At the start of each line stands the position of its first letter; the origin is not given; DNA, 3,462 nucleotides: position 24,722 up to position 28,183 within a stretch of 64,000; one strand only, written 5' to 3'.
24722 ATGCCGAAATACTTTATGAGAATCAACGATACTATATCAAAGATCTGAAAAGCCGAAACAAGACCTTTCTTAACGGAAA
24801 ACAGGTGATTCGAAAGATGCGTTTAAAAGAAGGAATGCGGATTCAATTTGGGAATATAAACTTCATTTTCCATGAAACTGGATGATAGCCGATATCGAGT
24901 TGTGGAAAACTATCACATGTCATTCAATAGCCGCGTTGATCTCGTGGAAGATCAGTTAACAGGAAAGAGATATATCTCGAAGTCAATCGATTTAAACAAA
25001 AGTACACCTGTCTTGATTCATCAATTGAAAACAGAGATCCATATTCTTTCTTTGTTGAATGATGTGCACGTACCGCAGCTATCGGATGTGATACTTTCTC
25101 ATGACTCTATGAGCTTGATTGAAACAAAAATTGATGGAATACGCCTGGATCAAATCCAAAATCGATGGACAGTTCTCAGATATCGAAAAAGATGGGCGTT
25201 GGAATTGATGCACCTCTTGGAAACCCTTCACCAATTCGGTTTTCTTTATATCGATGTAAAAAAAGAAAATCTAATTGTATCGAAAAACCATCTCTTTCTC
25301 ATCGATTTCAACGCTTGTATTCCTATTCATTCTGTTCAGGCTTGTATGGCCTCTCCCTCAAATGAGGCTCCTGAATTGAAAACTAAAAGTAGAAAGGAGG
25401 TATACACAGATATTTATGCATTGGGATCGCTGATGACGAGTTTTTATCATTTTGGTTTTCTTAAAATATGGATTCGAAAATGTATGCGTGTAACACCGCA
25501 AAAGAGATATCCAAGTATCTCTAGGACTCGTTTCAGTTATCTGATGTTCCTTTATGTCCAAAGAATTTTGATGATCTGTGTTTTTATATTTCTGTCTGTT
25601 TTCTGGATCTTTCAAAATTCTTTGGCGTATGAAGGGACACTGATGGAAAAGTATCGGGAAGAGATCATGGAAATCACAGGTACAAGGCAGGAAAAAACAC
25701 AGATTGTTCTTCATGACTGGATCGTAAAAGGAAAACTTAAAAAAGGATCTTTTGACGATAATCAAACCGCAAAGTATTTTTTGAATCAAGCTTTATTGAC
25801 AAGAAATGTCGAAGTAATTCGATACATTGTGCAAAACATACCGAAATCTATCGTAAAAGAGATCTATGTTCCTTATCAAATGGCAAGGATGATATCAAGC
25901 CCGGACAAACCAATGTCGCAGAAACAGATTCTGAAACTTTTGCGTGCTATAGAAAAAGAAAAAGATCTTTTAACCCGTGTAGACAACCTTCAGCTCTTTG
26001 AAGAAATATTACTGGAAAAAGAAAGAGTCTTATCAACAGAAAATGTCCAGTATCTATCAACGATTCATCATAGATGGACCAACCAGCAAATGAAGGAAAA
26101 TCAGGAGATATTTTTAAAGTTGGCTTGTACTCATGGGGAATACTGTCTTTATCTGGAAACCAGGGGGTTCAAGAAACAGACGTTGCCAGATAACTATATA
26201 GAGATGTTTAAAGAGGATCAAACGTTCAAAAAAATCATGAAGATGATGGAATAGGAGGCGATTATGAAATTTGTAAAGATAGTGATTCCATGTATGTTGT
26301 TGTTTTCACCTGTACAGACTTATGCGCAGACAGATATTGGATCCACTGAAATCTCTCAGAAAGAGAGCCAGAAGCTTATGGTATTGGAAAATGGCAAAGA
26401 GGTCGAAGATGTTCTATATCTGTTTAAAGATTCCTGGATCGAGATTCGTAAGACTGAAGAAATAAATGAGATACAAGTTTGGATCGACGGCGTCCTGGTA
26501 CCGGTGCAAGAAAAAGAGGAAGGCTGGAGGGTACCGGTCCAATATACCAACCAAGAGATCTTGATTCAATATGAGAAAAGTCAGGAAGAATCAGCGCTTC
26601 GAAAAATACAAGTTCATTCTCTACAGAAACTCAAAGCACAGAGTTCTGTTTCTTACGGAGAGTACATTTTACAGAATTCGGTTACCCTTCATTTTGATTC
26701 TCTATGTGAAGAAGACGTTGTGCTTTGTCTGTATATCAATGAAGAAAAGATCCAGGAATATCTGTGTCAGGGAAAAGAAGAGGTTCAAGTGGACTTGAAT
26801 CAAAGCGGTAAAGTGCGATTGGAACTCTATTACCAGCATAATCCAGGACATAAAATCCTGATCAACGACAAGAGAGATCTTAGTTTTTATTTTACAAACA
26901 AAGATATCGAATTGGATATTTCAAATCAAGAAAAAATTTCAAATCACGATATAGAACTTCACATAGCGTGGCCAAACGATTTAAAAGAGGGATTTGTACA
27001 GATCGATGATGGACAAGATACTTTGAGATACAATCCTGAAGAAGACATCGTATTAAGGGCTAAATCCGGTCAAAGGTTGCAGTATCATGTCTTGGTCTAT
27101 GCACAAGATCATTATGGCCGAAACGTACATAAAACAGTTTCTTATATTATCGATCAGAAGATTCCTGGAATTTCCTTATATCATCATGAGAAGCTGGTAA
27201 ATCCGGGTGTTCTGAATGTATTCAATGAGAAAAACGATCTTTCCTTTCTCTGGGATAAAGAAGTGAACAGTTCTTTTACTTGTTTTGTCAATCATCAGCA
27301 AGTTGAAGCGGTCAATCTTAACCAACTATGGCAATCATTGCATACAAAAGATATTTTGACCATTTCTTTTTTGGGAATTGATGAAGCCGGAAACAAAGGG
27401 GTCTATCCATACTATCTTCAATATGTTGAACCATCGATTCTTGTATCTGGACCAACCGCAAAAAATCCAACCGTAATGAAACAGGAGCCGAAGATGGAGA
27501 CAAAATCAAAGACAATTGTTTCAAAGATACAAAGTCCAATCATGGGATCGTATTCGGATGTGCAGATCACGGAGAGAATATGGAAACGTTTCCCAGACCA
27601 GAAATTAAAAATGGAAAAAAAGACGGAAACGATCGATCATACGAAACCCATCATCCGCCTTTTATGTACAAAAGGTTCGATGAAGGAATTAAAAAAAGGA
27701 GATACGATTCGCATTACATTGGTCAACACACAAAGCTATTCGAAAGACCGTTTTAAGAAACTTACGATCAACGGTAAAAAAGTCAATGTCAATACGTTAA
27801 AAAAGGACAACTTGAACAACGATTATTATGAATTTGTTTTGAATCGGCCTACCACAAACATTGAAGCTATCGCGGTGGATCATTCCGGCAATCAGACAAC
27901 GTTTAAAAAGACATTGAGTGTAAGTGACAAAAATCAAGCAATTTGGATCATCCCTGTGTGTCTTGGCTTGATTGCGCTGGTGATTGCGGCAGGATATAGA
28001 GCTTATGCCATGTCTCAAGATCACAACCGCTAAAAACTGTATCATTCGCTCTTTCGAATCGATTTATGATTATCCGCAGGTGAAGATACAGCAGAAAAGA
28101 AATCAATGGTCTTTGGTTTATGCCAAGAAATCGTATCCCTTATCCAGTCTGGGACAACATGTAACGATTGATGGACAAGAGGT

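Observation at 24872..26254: EssB-position membrane protein retains nearly all Hanks kinase catalytic residues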

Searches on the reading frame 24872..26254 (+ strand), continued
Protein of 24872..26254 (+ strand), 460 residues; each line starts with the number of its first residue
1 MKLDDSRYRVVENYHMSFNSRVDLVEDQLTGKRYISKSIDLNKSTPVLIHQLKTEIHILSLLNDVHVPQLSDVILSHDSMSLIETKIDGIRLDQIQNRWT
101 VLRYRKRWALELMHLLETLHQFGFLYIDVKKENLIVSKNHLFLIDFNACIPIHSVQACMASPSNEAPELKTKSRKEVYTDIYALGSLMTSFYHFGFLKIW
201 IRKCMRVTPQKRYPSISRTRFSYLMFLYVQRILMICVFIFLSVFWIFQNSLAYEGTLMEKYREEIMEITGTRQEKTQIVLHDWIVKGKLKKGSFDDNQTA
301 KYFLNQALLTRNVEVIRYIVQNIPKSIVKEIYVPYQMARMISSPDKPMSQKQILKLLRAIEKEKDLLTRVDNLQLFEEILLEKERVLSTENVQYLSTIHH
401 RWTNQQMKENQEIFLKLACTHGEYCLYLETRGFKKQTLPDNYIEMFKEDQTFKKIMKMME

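Call 79: find_encoding_contigs(protein=P0064, flank=10000, max_places=2)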
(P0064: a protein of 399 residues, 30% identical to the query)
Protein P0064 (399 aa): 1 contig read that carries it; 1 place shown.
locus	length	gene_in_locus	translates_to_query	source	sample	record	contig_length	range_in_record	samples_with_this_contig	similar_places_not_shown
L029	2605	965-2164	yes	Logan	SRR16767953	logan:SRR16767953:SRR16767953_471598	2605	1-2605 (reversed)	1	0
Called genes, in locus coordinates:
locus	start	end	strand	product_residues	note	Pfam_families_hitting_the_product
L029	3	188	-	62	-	?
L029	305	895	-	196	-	-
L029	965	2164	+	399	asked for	PF07714:PK_Tyr_Ser-Thr, PF00069:Pkinase, PF03109:ABC1 (weak)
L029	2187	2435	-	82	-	-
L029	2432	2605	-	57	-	?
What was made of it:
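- Tried and rejected: The contig was too short to judge the context (call 79).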

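Call 90: list_cluster_members(proteins=[P0192, window:24872-26251:+])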
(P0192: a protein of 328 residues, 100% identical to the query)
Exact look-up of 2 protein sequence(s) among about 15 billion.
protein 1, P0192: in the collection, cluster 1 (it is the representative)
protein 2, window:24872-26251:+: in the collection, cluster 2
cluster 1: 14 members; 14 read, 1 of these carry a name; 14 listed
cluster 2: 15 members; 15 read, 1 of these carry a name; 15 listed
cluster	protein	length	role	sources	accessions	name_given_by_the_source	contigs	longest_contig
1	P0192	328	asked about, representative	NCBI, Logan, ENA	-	-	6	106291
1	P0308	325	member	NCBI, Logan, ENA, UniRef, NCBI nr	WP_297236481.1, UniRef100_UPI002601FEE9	FHA domain-containing protein [uncultured Faecalicoccus sp.] | FHA domain-containing protein n=1 Tax=uncultured Faecalicoccus sp. TaxID=1971760 ...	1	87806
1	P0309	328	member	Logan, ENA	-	-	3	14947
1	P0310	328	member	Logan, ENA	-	-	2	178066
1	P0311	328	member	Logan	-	-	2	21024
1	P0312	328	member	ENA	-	-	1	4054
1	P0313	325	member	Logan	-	-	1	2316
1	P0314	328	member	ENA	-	-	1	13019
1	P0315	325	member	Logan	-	-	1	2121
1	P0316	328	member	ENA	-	-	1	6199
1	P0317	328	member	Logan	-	-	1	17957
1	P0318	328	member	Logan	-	-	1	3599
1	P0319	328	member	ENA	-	-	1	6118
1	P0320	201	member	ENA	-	-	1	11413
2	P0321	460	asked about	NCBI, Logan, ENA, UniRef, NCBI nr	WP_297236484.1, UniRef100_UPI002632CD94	hypothetical protein [uncultured Faecalicoccus sp.] | protein kinase domain-containing protein n=1 Tax=uncultured Faecalicoccus sp. ...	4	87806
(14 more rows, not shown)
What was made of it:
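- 24872..26254 (+): The finding: a bitopic Hanks-type Ser/Thr kinase-like protein (TsxD-class). Kinase domain aa 1-215 (24872-25516), TM aa 221-247 (25532-25612), extracytoplasmic helical-repeat domain aa 250-460 (25619-26251). Identical to WP_297236484.1, 'hypothetical protein [uncultured Faecalicoccus sp.]' (call 90).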

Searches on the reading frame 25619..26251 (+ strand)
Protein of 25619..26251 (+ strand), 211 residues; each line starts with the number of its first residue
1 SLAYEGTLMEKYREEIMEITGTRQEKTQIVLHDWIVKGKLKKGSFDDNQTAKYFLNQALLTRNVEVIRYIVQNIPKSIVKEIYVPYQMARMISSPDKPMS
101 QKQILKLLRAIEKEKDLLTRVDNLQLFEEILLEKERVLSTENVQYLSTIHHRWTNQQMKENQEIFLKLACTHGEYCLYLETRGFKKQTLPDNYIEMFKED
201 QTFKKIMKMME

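Call 55: predict_structure(alignment_id=A4)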
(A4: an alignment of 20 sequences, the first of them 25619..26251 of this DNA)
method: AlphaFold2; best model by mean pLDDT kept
length: 211 residues; sequences in the alignment: 20
mean_pLDDT: 94.9   pTM: 0.89
mean pLDDT of the five models: 94.9, 94.8, 94.7, 94.2, 93.6
residues with pLDDT >= 90: 199; 70-90: 7; 50-70: 1; < 50: 4
segments of 3 or more residues with pLDDT < 50: 1-4
pLDDT, mean of each block of 10 residues (from residue 1): 66 95 96 95 90 97 96 96 97 93 98 97 98 97 98 97 98 98 94 98 97 92
secondary structure, 60 per line:
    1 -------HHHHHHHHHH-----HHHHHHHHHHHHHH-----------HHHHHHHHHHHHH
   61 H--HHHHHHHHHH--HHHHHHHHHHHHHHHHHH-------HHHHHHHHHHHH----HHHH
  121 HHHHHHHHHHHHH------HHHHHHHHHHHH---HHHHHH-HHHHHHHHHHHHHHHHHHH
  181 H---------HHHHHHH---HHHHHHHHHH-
elements in order: H8-17 H23-36 H48-61 H64-73 H76-93 H101-112 H117-133 H140-151 H155-160 H162-181 H191-197 H201-210

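Call 57: fold_search(model_id=the predicted structure, library=pdb)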
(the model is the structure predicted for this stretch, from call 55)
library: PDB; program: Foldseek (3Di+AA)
matches with E <= 10: 450; with E <= 0.001: 0
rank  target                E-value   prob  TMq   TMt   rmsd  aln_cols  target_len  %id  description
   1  9cc4_B                1.7e-01  0.77  0.30  0.30  12.4       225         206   12  Crystal structure of Z4 c3ii (released 2025-06-25)
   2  6e9t_A                2.3e-01  0.47  0.27  0.26  12.5       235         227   13  DHF58 filament (released 2018-11-21)
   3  9cc4_D                2.9e-01  0.44  0.24  0.24  12.8       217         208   10  Crystal structure of Z4 c3ii (released 2025-06-25)
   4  8e0o_B                3.2e-01  0.33  0.24  0.25  13.6       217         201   16  Heterotrimeric variant of tcTRP9, hetBGL03-15-18 (released 2023-04-12)
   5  5cwl_B                5.3e-01  0.30  0.24  0.27  12.9       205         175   10  Crystal structure of de novo designed helical repeat protein DHR54 (released 2015-12-16)
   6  6xh5_B                6.3e-01  0.54  0.29  0.20  12.2       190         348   18  Hierarchical design of multi-scale protein complexes by combinatorial assembly of oligomeric helical bundle and repeat (released 2021-06-02)
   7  8whh_B                6.3e-01  0.38  0.28  0.27  12.1       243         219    9  Crystal structure of Se-Met derivative CLASP2 in complex with CLIP170 (released 2024-08-28)
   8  5cwm                  6.6e-01  0.12  0.18  0.18  14.7       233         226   12  Crystal structure of de novo designed helical repeat protein DHR64 (released 2015-12-16)
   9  6xh5_A                7.0e-01  0.41  0.27  0.18  11.6       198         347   16  Hierarchical design of multi-scale protein complexes by combinatorial assembly of oligomeric helical bundle and repeat (released 2021-06-02)
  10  8e0n_C                7.3e-01  0.23  0.24  0.27  12.4       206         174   12  Homotrimeric variant of tcTRP9, BGL18 (released 2023-04-12)
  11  9qhc_A                7.6e-01  0.35  0.27  0.22  13.7       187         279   16  Crystal structure of 8-repeat CTPR protein with eliminated coordination sites (released 2025-10-22)
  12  5nlg                  8.0e-01  0.38  0.29  0.24  11.6       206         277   12  RRP5 C-terminal domain (released 2018-08-29)
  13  9igt_4                8.0e-01  0.38  0.30  0.14  13.3       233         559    9  Assembly intermediate of human mitochondrial ribosome small subunit bound to METTL15, RBFA, and mtIF2 (State M2.1) (released 2026-03-11)
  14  6e9r_A                8.4e-01  0.23  0.24  0.26  12.7       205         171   11  DHF46 filament (released 2018-11-21)
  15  5f0k_A                8.8e-01  0.44  0.35  0.20  14.0       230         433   13  Structure of VPS35 N terminal region (released 2016-12-07)
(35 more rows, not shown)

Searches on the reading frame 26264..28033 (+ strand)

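Call 3: search_protein_families(library=pfam, proteins=[window:26264-28033:+], max_evalue=0.1)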
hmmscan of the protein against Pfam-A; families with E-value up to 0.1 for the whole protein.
window:26264-28033:+ (589 aa): 0 families

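Call 5: search_protein_families(library=ncbifam, proteins=[window:26264-28033:+], max_evalue=0.1)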
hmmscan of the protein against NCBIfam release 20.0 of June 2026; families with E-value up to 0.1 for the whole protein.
window:26264-28033:+ (589 aa): 1 family
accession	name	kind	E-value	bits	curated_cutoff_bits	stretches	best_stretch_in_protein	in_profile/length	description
NF047446.1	barrel_OmpL47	domain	0.076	13.5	40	0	530-549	44-63/68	OmpL47-type beta-barrel domain-containing protein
